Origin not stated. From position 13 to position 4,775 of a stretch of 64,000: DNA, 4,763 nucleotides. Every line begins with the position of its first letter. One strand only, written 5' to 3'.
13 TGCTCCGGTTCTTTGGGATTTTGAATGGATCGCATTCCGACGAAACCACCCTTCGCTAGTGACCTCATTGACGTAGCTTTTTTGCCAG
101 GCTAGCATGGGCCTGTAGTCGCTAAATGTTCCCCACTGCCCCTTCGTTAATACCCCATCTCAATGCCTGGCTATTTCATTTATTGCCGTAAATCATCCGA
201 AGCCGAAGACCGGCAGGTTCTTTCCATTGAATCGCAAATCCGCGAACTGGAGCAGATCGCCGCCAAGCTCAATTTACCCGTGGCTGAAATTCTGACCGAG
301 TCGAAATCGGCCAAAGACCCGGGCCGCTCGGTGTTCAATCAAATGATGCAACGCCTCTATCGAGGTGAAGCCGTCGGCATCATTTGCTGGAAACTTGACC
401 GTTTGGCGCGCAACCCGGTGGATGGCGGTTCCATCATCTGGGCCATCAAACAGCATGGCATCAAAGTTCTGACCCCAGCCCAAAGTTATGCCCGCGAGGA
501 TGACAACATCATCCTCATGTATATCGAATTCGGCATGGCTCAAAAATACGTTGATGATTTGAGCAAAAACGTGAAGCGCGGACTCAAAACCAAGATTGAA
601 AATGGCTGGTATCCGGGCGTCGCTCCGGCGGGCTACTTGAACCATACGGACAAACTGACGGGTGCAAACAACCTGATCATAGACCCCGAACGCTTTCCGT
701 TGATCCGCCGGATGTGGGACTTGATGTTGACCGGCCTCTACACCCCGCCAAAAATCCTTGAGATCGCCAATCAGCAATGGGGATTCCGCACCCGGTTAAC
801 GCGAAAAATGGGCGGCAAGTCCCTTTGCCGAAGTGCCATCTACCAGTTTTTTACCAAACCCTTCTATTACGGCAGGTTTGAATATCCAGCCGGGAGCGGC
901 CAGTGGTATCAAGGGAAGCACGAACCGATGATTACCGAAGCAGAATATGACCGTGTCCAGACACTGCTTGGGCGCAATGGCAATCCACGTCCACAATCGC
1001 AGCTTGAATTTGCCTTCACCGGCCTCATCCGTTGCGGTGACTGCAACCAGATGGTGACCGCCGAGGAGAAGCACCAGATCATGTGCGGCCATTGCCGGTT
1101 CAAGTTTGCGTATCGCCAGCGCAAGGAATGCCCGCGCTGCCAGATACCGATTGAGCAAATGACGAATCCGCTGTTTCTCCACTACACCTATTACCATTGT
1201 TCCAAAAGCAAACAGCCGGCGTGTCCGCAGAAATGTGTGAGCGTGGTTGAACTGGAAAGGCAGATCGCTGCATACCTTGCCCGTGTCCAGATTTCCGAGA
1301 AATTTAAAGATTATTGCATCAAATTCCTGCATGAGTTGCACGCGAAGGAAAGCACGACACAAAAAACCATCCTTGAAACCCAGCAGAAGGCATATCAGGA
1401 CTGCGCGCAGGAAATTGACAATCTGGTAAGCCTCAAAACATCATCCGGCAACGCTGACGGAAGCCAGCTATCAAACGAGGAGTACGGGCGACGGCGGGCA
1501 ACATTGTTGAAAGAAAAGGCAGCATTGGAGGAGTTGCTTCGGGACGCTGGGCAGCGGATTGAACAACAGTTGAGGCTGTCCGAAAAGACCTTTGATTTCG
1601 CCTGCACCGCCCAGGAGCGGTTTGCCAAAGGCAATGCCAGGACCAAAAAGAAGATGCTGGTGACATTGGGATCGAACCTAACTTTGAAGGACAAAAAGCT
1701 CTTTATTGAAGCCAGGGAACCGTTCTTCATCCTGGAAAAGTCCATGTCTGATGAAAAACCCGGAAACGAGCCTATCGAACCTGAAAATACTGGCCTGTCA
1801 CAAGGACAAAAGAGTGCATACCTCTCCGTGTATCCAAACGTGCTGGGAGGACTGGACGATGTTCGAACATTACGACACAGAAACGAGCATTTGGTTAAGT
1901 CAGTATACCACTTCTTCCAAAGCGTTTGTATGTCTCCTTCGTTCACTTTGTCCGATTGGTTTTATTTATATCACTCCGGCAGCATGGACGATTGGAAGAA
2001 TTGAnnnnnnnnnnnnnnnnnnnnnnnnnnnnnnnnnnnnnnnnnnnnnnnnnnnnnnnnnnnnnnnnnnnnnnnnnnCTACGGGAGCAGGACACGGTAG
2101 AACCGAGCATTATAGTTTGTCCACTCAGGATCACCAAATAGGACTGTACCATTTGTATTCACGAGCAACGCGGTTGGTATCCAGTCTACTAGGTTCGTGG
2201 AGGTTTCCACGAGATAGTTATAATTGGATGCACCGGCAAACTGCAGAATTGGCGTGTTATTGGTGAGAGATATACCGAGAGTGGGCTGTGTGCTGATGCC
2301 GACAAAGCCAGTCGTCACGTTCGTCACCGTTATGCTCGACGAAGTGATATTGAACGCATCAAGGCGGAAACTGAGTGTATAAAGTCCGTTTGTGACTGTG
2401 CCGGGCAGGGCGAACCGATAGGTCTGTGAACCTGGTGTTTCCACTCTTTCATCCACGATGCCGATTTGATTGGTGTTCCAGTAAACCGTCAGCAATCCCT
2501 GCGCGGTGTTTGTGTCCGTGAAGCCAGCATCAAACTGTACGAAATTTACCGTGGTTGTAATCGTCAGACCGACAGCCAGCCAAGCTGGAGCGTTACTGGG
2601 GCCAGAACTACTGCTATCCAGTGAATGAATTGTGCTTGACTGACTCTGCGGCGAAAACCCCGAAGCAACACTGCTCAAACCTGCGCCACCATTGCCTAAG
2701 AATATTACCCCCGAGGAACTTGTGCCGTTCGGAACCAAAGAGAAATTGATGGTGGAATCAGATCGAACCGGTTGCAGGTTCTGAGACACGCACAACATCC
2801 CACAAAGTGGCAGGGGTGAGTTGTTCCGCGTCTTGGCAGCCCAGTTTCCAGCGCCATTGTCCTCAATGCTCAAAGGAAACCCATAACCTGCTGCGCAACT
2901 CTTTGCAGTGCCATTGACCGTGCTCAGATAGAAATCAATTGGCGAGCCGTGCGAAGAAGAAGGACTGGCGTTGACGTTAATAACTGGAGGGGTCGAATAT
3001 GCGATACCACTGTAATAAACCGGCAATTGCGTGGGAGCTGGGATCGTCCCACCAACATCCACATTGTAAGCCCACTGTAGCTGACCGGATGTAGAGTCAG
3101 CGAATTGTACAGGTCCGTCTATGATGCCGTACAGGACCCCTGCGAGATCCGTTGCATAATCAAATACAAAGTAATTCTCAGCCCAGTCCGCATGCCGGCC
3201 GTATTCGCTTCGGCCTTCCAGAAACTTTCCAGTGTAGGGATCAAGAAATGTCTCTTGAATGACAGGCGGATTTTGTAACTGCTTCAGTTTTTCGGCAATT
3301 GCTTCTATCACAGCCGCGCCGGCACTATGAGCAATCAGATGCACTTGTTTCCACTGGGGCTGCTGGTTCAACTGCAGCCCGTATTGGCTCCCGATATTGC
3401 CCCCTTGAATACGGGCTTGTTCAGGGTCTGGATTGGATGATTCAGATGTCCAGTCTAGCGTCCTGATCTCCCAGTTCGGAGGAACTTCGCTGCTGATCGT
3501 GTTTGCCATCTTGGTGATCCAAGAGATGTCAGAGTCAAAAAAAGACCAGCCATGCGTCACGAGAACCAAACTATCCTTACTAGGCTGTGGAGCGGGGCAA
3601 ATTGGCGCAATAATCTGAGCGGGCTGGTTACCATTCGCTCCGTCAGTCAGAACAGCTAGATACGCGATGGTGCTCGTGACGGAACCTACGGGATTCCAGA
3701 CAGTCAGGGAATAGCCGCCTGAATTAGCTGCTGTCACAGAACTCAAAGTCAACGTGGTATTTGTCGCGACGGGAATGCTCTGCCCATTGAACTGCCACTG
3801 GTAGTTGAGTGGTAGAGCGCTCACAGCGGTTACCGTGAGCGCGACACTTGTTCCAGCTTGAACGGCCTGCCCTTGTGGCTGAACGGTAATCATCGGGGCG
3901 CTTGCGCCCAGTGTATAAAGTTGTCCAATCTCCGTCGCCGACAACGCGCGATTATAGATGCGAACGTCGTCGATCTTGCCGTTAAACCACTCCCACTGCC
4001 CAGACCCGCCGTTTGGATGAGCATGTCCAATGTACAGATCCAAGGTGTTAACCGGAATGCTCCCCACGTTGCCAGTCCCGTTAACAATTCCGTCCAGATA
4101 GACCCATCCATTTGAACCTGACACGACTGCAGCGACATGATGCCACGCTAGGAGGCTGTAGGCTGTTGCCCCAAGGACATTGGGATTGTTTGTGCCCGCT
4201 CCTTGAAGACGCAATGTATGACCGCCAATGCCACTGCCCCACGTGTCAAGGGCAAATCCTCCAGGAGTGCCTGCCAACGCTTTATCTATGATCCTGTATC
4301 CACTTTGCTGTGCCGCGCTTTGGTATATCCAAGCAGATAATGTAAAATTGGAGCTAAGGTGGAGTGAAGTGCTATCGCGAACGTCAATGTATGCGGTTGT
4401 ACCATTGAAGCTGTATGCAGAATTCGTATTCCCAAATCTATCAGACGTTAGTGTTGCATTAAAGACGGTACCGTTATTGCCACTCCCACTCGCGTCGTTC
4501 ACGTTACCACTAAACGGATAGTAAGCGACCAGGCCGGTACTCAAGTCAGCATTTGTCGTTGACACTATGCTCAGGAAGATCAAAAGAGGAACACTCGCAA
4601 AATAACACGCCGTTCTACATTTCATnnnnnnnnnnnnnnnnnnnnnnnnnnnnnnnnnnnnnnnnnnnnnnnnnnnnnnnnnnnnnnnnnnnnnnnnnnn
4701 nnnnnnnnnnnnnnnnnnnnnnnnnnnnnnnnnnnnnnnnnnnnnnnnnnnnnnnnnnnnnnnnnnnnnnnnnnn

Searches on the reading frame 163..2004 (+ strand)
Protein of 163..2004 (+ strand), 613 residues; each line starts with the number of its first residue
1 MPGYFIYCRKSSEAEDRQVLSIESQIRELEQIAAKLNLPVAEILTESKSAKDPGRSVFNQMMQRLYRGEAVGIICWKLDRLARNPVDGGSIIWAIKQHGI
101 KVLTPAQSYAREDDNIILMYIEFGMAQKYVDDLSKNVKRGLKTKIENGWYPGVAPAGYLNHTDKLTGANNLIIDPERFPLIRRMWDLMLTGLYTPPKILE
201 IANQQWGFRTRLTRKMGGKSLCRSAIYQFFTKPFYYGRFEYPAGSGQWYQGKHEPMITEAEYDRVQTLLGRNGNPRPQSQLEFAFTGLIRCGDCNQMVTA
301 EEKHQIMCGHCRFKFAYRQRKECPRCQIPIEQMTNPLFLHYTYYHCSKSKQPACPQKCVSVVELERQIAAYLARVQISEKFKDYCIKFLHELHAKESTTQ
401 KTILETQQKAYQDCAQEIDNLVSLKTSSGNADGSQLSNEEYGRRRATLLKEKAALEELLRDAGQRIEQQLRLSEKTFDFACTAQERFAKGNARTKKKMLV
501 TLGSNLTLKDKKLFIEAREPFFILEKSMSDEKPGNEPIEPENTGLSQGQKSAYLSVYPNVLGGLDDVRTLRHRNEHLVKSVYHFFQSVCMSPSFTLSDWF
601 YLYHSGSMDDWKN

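Call 8: search_protein_families(library=pfam, proteins=[window:163-2004:+], max_evalue=0.01)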
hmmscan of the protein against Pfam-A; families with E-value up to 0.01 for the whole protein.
window:163-2004:+ (613 aa): 3 families
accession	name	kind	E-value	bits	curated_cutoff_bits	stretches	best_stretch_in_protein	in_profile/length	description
PF00239.26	Resolvase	-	1.7e-20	74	23.3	1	5-148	2-143/145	Resolvase, N terminal domain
PF07508.19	Recombinase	-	9.7e-06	26.2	21.1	1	176-271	2-101/102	Recombinase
PF13408.12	Zn_ribbon_recom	-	0.00018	22.3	25.3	0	285-332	2-48/58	Recombinase zinc beta ribbon domain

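Call 55: search_protein_families(library=ncbifam, proteins=[window:163-2004:+], max_evalue=0.001)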
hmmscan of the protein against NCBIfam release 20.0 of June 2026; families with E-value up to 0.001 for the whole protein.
window:163-2004:+ (613 aa): 7 families
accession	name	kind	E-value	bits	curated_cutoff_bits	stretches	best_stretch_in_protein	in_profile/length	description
NF041201.1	recomb_XisF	equivalog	5.7e-25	88.2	375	1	7-339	4-355/465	fdxN element excision recombinase XisF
NF047343.1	SCCmet_CcrB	equivalog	6.3e-13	48.2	900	1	6-302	11-313/542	cassette chromosome recombinase CcrB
NF047347.1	SCCmet_CcrC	equivalog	1e-12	47.3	900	1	49-299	52-315/558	cassette chromosome recombinase CcrC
NF049883.1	resolv_YneB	equivalog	9.4e-12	44.8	175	1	5-152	3-150/211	YneB family resolvase-like protein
NF047344.1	SCCmet_CcrA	equivalog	9.8e-11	41.4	700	1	20-190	16-183/442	cassette chromosome recombinase CcrA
NF033518.0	transpos_IS607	equivalog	1.9e-06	27.6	110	1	5-102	57-149/187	IS607 family transposase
NF009949.0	PRK13413.1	equivalog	0.00049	19.8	272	0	7-172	5-165/203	master DNA invertase Mpi family serine-type recombinase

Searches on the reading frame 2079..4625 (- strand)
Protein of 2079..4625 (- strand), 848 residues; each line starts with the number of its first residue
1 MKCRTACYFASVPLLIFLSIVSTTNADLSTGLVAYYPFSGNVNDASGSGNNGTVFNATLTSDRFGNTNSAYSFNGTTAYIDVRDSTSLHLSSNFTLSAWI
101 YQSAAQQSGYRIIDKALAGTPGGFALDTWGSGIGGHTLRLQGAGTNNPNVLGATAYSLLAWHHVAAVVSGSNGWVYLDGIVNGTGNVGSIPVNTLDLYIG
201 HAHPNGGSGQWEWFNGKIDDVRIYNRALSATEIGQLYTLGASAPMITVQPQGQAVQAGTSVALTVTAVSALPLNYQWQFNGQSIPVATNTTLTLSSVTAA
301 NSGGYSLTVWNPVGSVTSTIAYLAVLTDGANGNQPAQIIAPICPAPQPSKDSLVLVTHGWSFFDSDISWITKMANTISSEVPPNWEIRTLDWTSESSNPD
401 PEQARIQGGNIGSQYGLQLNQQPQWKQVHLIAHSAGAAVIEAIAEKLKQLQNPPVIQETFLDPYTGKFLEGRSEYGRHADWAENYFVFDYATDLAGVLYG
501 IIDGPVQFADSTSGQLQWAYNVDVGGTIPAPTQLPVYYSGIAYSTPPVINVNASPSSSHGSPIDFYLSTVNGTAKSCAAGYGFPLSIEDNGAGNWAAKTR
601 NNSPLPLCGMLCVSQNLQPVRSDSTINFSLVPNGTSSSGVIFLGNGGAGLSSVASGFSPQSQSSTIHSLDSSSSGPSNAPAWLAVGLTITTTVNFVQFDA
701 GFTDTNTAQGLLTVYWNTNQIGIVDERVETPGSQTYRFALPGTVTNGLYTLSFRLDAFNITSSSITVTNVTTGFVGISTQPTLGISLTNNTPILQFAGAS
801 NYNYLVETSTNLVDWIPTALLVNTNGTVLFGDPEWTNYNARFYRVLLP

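Call 8: search_protein_families(library=pfam, proteins=[window:2079-4625:-], max_evalue=0.01)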
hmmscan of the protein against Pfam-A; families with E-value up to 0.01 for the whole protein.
window:2079-4625:- (848 aa): 6 families
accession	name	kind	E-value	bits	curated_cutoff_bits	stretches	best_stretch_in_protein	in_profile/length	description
PF13385.13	Laminin_G_3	-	3.5e-25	89.4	27.6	1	74-233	1-150/151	Concanavalin A-like lectin/glucanases superfamily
PF13927.12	Ig_3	-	1.7e-09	38.5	30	1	244-311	2-78/78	Immunoglobulin domain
PF07679.22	I-set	-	5.5e-07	30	23.7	1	244-320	1-86/90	Immunoglobulin I-set domain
PF13895.12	Ig_2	-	1.6e-06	28.7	27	1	243-318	1-72/79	Immunoglobulin domain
PF00801.26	PKD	-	0.00026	21.3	23.5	1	246-320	2-76/80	PKD domain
PF00047.31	ig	-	0.00052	20.7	21.8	1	253-319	3-80/81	Immunoglobulin domain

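Call 79: search_protein_families(library=padloc, proteins=[window:2079-4625:-], max_evalue=0.001)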
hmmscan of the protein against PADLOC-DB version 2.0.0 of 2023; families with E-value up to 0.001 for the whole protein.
window:2079-4625:- (848 aa): 0 families
